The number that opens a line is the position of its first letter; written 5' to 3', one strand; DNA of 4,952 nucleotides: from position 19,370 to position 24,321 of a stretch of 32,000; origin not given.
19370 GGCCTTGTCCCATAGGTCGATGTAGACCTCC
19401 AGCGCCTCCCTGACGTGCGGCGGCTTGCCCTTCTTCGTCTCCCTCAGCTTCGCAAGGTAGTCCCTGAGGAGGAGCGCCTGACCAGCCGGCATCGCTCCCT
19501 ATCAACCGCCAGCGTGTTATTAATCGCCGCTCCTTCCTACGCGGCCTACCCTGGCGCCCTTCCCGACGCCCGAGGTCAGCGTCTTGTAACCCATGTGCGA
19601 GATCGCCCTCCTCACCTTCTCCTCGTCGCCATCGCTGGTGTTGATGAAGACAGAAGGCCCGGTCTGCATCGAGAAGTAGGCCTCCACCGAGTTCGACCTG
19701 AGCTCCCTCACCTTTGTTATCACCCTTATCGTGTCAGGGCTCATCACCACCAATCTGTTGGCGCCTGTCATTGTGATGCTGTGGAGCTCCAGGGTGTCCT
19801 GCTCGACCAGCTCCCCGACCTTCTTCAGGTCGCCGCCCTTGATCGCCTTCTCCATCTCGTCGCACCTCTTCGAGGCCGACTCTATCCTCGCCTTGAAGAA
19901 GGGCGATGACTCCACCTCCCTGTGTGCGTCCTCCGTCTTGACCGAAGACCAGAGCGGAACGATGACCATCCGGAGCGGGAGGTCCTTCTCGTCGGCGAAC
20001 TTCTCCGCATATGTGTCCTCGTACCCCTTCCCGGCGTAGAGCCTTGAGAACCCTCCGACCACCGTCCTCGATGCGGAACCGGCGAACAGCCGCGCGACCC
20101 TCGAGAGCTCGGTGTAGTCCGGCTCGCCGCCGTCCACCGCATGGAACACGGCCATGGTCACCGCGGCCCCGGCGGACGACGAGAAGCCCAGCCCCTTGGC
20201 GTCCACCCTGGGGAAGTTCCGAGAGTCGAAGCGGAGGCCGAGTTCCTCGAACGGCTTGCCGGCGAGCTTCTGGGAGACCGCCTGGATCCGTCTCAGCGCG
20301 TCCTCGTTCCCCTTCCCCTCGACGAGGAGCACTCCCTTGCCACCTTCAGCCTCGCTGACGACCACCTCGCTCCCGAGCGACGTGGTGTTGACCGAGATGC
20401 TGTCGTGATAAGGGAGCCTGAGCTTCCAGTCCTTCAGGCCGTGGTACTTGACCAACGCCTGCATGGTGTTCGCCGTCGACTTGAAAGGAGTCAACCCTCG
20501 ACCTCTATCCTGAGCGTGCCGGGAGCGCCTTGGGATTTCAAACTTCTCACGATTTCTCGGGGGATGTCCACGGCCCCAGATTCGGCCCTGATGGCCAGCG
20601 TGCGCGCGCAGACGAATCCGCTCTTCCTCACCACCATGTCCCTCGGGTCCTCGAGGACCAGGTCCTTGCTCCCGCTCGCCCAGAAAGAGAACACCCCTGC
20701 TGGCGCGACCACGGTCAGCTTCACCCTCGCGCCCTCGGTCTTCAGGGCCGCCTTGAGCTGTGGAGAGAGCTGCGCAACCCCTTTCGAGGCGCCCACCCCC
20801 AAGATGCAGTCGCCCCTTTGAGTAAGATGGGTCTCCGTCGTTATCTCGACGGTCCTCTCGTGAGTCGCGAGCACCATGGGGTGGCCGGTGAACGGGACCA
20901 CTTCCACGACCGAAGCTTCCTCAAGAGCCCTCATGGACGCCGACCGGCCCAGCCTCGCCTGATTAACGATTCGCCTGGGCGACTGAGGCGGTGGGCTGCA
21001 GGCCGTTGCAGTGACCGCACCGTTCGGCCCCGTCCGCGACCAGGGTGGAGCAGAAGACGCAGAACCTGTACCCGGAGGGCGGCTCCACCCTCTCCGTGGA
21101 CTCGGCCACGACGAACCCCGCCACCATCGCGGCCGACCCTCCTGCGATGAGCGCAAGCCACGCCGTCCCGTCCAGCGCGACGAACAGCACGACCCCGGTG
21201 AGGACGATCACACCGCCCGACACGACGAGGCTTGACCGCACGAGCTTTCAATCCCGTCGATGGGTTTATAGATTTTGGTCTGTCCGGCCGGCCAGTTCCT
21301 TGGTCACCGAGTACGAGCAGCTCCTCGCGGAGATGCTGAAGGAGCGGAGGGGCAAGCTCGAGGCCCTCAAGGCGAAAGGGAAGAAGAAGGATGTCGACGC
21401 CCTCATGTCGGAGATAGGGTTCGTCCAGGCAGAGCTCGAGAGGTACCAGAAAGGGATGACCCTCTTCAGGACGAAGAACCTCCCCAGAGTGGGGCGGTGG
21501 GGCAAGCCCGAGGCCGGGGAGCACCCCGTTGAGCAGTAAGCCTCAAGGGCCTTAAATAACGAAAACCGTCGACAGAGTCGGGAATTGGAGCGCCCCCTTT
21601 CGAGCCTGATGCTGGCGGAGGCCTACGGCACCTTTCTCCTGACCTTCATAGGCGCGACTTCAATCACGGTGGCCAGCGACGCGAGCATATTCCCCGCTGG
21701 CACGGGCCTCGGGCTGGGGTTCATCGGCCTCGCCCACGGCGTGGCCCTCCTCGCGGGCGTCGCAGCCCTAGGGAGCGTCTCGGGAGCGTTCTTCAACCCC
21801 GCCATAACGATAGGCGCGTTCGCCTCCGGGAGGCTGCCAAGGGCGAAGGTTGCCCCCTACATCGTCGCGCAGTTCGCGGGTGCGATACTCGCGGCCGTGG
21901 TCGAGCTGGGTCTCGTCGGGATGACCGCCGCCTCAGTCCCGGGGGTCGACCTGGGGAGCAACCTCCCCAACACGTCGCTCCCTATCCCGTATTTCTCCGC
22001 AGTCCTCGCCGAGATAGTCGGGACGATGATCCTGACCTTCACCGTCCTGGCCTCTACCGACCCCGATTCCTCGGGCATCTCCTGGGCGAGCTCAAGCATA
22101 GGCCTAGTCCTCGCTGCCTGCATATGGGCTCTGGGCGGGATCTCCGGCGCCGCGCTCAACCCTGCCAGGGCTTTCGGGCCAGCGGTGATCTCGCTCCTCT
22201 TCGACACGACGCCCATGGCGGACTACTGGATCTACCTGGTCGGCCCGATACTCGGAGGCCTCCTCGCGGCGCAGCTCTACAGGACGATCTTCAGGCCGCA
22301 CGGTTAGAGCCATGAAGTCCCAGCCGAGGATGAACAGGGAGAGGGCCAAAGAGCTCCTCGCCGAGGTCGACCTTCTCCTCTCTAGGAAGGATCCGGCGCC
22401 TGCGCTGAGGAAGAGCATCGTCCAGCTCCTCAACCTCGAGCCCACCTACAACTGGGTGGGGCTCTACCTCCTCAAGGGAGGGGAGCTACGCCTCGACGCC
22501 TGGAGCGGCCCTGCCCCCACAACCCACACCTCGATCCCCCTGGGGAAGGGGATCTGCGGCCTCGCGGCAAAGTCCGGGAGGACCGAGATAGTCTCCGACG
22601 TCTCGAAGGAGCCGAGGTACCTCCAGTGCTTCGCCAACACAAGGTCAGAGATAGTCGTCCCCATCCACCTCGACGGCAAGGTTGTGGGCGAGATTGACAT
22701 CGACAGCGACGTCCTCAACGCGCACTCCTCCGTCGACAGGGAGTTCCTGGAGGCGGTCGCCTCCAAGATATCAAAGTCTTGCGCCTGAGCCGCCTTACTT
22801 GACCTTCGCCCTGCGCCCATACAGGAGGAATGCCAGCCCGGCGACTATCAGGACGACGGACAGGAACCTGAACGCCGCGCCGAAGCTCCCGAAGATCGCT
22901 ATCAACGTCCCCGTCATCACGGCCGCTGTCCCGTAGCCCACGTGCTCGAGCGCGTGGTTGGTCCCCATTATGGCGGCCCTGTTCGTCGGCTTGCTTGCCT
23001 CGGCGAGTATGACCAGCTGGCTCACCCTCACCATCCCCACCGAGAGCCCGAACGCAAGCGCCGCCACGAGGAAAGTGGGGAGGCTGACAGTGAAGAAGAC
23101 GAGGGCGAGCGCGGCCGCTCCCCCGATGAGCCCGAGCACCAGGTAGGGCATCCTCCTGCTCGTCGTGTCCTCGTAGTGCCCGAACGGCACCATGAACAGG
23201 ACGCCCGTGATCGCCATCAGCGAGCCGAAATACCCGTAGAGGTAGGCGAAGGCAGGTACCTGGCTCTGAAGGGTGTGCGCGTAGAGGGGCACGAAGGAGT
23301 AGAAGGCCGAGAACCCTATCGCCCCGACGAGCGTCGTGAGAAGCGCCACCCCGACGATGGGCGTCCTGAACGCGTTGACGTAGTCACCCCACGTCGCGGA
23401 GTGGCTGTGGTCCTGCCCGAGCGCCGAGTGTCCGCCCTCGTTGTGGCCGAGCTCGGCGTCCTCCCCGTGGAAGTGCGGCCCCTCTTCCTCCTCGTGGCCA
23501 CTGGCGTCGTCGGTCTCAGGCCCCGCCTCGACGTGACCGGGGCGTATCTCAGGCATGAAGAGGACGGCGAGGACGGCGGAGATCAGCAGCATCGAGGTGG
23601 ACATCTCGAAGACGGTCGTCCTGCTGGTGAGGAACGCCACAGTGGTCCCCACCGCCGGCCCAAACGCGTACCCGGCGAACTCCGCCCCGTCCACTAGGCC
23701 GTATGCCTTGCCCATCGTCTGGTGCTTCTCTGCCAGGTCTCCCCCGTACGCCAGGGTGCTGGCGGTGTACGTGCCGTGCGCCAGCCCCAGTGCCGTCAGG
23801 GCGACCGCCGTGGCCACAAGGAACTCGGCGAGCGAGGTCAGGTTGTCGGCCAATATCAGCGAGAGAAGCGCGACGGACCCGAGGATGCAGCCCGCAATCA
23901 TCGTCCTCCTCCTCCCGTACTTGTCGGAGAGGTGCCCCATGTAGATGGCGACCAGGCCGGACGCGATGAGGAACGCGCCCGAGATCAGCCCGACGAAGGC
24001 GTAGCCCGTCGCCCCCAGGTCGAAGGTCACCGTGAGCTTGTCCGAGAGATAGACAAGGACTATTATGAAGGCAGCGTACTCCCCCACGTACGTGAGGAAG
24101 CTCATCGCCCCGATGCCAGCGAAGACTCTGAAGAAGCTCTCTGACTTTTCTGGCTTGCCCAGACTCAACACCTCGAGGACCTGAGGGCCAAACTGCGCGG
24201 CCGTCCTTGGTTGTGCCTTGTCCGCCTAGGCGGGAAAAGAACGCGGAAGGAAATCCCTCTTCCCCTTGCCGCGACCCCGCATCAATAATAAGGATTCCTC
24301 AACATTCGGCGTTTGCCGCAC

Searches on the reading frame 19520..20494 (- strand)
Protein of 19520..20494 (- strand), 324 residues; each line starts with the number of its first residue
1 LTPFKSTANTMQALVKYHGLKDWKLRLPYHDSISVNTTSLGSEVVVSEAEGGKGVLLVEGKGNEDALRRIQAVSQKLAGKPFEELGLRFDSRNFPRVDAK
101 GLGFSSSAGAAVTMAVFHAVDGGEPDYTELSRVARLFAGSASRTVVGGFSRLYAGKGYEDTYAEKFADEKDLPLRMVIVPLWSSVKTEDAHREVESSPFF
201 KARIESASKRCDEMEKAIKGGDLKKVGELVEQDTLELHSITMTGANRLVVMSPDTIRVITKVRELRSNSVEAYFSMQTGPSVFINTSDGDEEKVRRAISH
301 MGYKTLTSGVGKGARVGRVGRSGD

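Call 11: search_protein_families(library=pfam, proteins=[window:19520-20494:-], max_evalue=0.001)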
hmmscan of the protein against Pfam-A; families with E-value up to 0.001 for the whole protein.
window:19520-20494:- (324 aa): 3 families
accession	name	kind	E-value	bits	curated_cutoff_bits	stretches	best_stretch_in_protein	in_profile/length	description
PF22700.2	MVD-like_N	-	4.3e-26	91.9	27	1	8-163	1-157/157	Diphosphomevalonate decarboxylase-like N-terminal domain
PF18376.6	MDD_C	-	1.2e-09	38.7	23.2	1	187-301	16-133/186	Mevalonate 5-diphosphate decarboxylase C-terminal domain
PF21433.2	M3K_C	-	2.1e-09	38.2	27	1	188-289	4-102/105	Mevalonate-3-kinase, C-terminal domain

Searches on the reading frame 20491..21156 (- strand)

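Call 12: search_protein_families(library=pfam, proteins=[window:20491-21156:-], max_evalue=0.1)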
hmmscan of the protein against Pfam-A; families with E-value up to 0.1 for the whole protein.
window:20491-21156:- (221 aa): 1 family
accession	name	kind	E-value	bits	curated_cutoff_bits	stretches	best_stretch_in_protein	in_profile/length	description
PF04027.18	DUF371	-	3.4e-40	137.5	25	1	89-219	3-132/133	Domain of unknown function (DUF371)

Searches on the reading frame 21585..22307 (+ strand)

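Call 11: search_protein_families(library=pfam, proteins=[window:21585-22307:+], max_evalue=0.001)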
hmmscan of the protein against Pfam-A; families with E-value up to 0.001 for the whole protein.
window:21585-22307:+ (240 aa): 1 family
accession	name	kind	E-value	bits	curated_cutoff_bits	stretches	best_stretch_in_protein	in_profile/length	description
PF00230.25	MIP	-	4.9e-42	144.7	25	1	9-232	11-222/222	Major intrinsic protein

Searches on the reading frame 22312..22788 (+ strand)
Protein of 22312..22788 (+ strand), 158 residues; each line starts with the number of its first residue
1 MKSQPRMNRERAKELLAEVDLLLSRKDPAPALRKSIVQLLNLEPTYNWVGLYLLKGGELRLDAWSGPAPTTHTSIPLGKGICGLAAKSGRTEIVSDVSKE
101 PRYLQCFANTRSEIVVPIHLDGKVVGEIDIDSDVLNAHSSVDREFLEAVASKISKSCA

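Call 11: search_protein_families(library=pfam, proteins=[window:22312-22788:+], max_evalue=0.001)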
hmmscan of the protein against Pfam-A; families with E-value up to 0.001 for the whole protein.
window:22312-22788:+ (158 aa): 2 families
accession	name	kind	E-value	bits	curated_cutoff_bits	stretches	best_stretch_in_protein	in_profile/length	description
PF01590.32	GAF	-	2.3e-11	44.8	22.4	1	47-154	20-130/133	GAF domain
PF13185.12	GAF_2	-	1.6e-09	38.5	28.6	1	49-154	25-132/136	GAF domain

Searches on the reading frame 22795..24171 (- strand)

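Call 11: search_protein_families(library=pfam, proteins=[window:22795-24171:-], max_evalue=0.001)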
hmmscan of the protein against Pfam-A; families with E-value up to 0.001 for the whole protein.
window:22795-24171:- (458 aa): 2 families
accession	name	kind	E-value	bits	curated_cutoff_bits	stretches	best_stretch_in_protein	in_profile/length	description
PF07690.21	MFS_1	-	7.1e-41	140.7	33.4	2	23-325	4-257/347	Major Facilitator Superfamily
PF06609.19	TRI12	-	0.00014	20.9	23.2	1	48-205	70-216/599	Fungal trichothecene efflux pump (TRI12)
